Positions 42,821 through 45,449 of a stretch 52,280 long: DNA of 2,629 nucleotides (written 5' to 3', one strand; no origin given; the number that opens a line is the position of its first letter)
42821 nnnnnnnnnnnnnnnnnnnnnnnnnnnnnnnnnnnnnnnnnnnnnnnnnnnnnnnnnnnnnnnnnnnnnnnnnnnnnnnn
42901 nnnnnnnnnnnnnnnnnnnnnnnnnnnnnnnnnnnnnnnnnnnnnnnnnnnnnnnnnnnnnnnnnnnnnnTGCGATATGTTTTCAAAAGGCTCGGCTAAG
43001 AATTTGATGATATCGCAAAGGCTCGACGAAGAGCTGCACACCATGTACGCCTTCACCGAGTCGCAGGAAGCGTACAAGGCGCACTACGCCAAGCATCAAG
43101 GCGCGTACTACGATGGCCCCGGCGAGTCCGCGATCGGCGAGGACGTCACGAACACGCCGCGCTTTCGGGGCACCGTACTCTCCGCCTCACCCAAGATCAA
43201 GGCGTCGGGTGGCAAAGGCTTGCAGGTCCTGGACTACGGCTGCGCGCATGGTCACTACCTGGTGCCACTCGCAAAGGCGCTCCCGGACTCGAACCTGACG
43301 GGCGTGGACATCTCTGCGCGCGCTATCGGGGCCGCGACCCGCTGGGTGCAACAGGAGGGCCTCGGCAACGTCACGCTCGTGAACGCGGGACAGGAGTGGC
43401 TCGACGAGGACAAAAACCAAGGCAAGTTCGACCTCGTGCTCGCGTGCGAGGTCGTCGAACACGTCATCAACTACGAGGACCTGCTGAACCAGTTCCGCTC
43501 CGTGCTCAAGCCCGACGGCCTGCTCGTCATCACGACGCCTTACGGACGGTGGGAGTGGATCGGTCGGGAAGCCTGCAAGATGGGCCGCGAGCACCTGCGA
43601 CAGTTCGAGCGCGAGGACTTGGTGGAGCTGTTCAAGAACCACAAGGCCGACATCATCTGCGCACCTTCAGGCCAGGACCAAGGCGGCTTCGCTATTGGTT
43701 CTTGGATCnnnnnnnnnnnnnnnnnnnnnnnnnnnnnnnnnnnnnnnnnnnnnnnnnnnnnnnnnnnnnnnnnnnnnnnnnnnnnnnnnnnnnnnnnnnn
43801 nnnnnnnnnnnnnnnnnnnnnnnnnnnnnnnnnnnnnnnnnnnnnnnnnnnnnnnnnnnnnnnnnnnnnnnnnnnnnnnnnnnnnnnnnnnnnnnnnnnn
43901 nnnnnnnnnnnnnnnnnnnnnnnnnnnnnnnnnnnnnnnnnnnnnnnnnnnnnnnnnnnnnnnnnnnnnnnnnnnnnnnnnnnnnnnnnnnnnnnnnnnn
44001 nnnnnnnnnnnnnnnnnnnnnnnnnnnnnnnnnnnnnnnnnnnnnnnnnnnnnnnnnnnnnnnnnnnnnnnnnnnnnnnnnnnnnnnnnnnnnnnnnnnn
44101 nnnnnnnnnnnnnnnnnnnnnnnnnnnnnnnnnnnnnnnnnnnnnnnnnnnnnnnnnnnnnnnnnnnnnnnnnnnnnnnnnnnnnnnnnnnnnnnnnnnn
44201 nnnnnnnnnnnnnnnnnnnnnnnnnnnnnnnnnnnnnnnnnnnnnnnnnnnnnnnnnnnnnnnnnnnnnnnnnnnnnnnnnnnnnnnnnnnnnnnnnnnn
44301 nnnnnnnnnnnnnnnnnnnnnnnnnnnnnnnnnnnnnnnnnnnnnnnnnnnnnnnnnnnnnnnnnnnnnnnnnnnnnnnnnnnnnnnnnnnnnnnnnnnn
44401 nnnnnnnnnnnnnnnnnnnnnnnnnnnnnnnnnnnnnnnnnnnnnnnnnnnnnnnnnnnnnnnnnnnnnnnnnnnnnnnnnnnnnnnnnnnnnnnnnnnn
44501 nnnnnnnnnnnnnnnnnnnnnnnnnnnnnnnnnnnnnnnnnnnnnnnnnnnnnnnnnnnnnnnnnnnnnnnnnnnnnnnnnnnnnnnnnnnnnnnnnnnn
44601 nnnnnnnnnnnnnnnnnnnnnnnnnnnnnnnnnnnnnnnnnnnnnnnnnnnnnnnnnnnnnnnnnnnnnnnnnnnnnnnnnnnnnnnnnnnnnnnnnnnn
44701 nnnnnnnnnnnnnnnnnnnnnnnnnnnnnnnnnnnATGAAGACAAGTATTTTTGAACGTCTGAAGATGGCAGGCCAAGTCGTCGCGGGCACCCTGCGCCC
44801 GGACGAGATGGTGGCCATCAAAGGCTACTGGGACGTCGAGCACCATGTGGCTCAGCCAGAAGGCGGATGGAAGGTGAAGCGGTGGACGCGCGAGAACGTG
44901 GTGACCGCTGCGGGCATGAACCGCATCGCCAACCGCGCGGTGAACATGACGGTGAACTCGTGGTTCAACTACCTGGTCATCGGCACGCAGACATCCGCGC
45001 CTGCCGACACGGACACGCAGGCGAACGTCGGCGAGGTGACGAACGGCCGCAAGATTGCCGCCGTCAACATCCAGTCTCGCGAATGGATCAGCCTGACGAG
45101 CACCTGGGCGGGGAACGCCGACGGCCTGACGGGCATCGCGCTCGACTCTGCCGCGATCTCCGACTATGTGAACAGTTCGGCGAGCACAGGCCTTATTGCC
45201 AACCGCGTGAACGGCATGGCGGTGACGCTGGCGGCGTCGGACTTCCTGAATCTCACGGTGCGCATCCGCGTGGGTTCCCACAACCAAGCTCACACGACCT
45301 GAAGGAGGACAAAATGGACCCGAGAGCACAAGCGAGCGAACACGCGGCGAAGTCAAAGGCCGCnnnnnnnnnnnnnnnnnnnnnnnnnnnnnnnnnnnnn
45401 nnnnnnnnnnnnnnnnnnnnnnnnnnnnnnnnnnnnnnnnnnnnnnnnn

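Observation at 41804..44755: GT4-methyltransferase-GT2 mega-enzyme in the head module: candidate virion glycosylation assembly line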

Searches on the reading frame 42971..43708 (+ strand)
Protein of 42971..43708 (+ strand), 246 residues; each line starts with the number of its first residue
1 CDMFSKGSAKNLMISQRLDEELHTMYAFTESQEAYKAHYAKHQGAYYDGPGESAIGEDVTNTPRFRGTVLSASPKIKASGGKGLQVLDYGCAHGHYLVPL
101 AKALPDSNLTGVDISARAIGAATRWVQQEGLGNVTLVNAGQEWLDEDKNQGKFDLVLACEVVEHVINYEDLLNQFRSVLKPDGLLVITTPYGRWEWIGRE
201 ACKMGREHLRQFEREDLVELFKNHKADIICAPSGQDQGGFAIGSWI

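Call 22: search_solved_structures(query=window:42971-43708:+, max_evalue=0.01)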
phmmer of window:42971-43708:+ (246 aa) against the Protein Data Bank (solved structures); distinct sequences matched with E-value up to 0.01: 41.
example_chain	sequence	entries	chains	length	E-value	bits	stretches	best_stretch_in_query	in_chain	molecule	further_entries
3mgg_A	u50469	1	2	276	1.5e-11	47.6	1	83-187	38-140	Methyltransferase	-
9wj7_B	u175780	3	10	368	2.6e-09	40.2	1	82-187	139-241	N-methyltransferase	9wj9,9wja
9we4_B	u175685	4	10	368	7.5e-09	38.8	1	82-187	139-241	N-methyltransferase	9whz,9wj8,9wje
9bxh_A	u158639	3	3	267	1.4e-07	34.6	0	147-200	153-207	5-selenohistidine N-methyltransferase OvsM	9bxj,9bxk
9whw_B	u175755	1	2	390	1.4e-07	34.6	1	82-187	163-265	N-methyltransferase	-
8zc8_A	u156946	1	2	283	6.6e-07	32.4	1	80-193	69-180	MitM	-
21zq_A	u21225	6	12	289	6.9e-07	32.3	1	80-193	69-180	MitM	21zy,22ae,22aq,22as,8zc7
5f8c_A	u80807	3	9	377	1.2e-06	31.6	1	82-187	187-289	Methyltransferase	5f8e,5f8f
5doo_A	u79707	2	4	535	7e-06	29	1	85-188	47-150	protein lysine methyltransferase 2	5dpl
5dnk_A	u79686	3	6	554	8e-06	28.8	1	75-164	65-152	protein lysine methyltransferase 1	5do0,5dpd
3bus_A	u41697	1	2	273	4.3e-05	26.4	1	82-187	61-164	Methyltransferase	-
4kdc_A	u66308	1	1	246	9.2e-05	25.4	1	77-189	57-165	3-demethylubiquinone-9 3-methyltransferase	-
5dpm_A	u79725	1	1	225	0.00012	24.9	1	77-189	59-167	Ubiquinone biosynthesis O-methyltransferase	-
4kdr_A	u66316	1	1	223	0.00013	24.9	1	77-189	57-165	3-demethylubiquinone-9 3-methyltransferase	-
8r4z_A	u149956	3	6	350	0.00056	22.8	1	69-150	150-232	2-ketoarginine methyltransferase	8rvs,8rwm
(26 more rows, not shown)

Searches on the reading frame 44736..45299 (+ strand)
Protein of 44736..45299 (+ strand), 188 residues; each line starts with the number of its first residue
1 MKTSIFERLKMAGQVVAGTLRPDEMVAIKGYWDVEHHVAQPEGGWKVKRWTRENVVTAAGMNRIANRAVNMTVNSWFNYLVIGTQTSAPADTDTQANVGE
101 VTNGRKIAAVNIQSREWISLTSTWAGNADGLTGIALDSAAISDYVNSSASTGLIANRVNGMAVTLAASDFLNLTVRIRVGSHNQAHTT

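Call 9: search_protein_families(library=phrogs, proteins=[window:44736-45299:+], max_evalue=0.001)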
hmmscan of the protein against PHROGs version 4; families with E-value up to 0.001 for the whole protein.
window:44736-45299:+ (188 aa): 2 families
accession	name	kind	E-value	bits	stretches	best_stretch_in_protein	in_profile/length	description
phrog_4176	-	tail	1.6e-08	35.4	1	28-185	12-171/309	tail fiber protein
phrog_5417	-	unknown function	7.1e-08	33.4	1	25-97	7-76/156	-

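Call 10: search_protein_families(library=pfam, proteins=[window:44736-45299:+], max_evalue=0.01)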
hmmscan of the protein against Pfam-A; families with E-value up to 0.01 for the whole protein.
window:44736-45299:+ (188 aa): 0 families

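Call 28: search_protein_families(library=ncbifam, proteins=[window:44736-45299:+], max_evalue=0.01)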
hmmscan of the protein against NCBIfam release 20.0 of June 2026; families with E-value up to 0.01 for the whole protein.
window:44736-45299:+ (188 aa): 0 families

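Call 38: find_homologous_proteins(query=window:44736-45299:+, max_evalue=0.001)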
Query window:44736-45299:+ (188 aa): 95 proteins with E <= 0.001 among 277 candidates.
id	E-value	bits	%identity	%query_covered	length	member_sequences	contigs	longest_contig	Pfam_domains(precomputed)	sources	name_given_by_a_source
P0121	3.0e-113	394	97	100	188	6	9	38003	-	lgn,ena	-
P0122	1.9e-95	336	87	100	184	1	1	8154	-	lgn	-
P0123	2.4e-95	335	88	91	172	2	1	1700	-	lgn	-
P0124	1.7e-77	277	71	100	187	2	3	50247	-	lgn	-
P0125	2.9e-76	273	69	100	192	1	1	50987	-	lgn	-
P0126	1.2e-73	265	71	100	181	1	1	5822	-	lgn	-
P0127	1.8e-73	264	66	100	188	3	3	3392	-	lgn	-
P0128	9.8e-72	259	68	100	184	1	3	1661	-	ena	-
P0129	2.3e-71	257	70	100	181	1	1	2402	-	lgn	-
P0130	6.8e-69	249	68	100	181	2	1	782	-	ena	-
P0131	1.5e-65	238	65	99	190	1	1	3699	-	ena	-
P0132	1.5e-63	232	68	92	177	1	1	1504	-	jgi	jgi:hypothetical protein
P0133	4.0e-56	208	67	87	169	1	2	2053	-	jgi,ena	-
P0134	1.4e-48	183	59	95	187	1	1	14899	-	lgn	-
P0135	1.2e-47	180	59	92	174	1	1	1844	-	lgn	-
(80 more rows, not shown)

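Call 55: predict_structure(alignment_id=A2)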
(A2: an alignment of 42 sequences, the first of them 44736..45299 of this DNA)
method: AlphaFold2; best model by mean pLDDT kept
length: 188 residues; sequences in the alignment: 42
mean_pLDDT: 77.8   pTM: 0.70
mean pLDDT of the five models: 77.8, 77.7, 77.0, 77.1, 75.2
residues with pLDDT >= 90: 50; 70-90: 81; 50-70: 52; < 50: 5
segments of 3 or more residues with pLDDT < 50: 1-3
pLDDT, mean of each block of 10 residues (from residue 1): 53 55 67 92 91 84 77 71 77 71 87 80 92 90 75 80 91 87 54
secondary structure, 60 per line:
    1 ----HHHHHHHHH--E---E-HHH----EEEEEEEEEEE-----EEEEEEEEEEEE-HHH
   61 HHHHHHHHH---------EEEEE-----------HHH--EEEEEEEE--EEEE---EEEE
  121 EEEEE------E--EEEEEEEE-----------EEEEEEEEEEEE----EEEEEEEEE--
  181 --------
elements in order: H5-13 E29-39 E45-56 H58-69 E79-83 E100-107 E110-113 E117-125 E135-142 E154-165 E170-178

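Call 57: fold_search(model_id=the predicted structure, library=pdb)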
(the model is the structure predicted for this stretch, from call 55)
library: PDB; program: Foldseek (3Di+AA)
matches with E <= 10: 574; with E <= 0.001: 0
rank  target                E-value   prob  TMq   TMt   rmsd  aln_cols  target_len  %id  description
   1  9h4p_BD               4.1e-03  1.00  0.44  0.11  11.6       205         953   13  Tail of full Haloferax tailed virus 1 (released 2025-08-27)
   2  7kdp_A                4.9e-02  0.16  0.21  0.09  12.1       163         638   10  HCMV prefusion gB in complex with fusion inhibitor WAY-174865 (released 2021-03-17)
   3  6vlk_B                8.2e-02  0.18  0.20  0.10  12.5       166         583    9  A varicella-zoster virus glycoprotein (released 2020-07-15)
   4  6vlk_A                1.9e-01  0.13  0.21  0.10  12.1       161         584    9  A varicella-zoster virus glycoprotein (released 2020-07-15)
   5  5cxf_B                2.2e-01  0.12  0.21  0.10  11.5       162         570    9  Crystal structure of the extracellular domain of glycoprotein B from Human Cytomegalovirus (released 2015-10-28)
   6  7k1s_A                2.5e-01  0.06  0.16  0.08  16.0       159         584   12  The N-terminus of varicella-zoster virus glycoprotein B has a functional role in fusion. (released 2021-01-20)
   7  5cxf_A                3.1e-01  0.10  0.22  0.11  11.9       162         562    9  Crystal structure of the extracellular domain of glycoprotein B from Human Cytomegalovirus (released 2015-10-28)
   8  3ml6_F                3.3e-01  0.04  0.15  0.09  24.5       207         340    8  a complex between Dishevelled2 and clathrin adaptor AP-2 (released 2010-08-11)
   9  9den_A                3.3e-01  0.04  0.14  0.11  22.8       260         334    7  USP7 in complex with macrocycle MC07 (released 2025-03-05)
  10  9zk4_B                3.5e-01  0.08  0.17  0.22  15.0       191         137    7  Crystal structure of a malonate bound C2 domain containing protein from Trichomonas vaginalis (P21 form) (released 2025-12-17)
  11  9rks_O                3.7e-01  0.07  0.14  0.19  16.7       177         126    8  Agrobacterium phage 7-7-1 neck 2 + tail terminator + tail sheath + tail tube (released 2025-12-10)
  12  3nw8_C                3.7e-01  0.06  0.18  0.09  13.2       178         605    9  Glycoprotein B from Herpes simplex virus type 1, Y179S mutant, high-pH (released 2010-12-01)
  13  3ml6_C                3.9e-01  0.06  0.16  0.10  23.6       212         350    8  a complex between Dishevelled2 and clathrin adaptor AP-2 (released 2010-08-11)
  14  8as4_A                3.9e-01  0.03  0.13  0.08  25.2       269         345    7  Crystal structure of human beta-arrestin-1 (released 2023-06-07)
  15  4ru5_A                4.4e-01  0.06  0.16  0.07   9.6       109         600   12  Crystal Structure of the Pseudomonas phage phi297 tailspike gp61 (released 2015-11-18)
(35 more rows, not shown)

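Call 74: fold_search(model_id=the predicted structure, library=viral)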
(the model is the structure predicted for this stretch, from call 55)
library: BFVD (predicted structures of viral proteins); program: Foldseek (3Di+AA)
matches with E <= 10: 940; with E <= 0.001: 24
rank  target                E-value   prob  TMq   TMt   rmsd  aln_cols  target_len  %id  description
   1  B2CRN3                7.0e-09  1.00  0.64  0.73   4.4       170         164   15  Uncharacterized protein [Betalipothrixvirus uzonense]
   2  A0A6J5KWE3            1.3e-08  1.00  0.62  0.76   3.9       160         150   18  Uncharacterized protein [uncultured Caudovirales phage]
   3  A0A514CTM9            3.2e-08  1.00  0.58  0.71   3.9       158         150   20  (no name in the UniProt tables at hand)
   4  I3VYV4                7.8e-08  1.00  0.64  0.76   3.5       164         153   17  (no name in the UniProt tables at hand)
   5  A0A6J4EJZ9            3.6e-07  1.00  0.64  0.72   4.2       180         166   17  (no name in the UniProt tables at hand)
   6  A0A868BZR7            5.0e-07  1.00  0.57  0.38   4.9       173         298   22  Tail fiber protein [Xanthomonas phage Xaa_vB_phi31]
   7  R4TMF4                5.3e-07  1.00  0.63  0.63   6.0       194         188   14  Uncharacterized protein [Halogranum tailed virus 1]
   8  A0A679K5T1            5.3e-07  1.00  0.55  0.35   8.9       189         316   16  (no name in the UniProt tables at hand)
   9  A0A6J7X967            1.4e-06  1.00  0.61  0.62   3.8       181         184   15  Uncharacterized protein [uncultured Caudovirales phage]
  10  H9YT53                3.4e-06  1.00  0.58  0.62   6.6       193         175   10  (no name in the UniProt tables at hand)
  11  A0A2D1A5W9            7.0e-06  1.00  0.53  0.59   6.0       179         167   17  (no name in the UniProt tables at hand)
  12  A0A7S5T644            7.9e-06  1.00  0.59  0.59   6.3       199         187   16  (no name in the UniProt tables at hand)
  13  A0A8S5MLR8            7.9e-06  1.00  0.54  0.29   5.4       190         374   14  Uncharacterized protein [Podoviridae sp. ctlpi2]
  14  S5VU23                8.3e-06  1.00  0.57  0.58   6.0       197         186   13  Uncharacterized protein [Campylobacter phage CP8]
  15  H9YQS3                1.3e-05  1.00  0.45  0.29  20.3       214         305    9  (no name in the UniProt tables at hand)
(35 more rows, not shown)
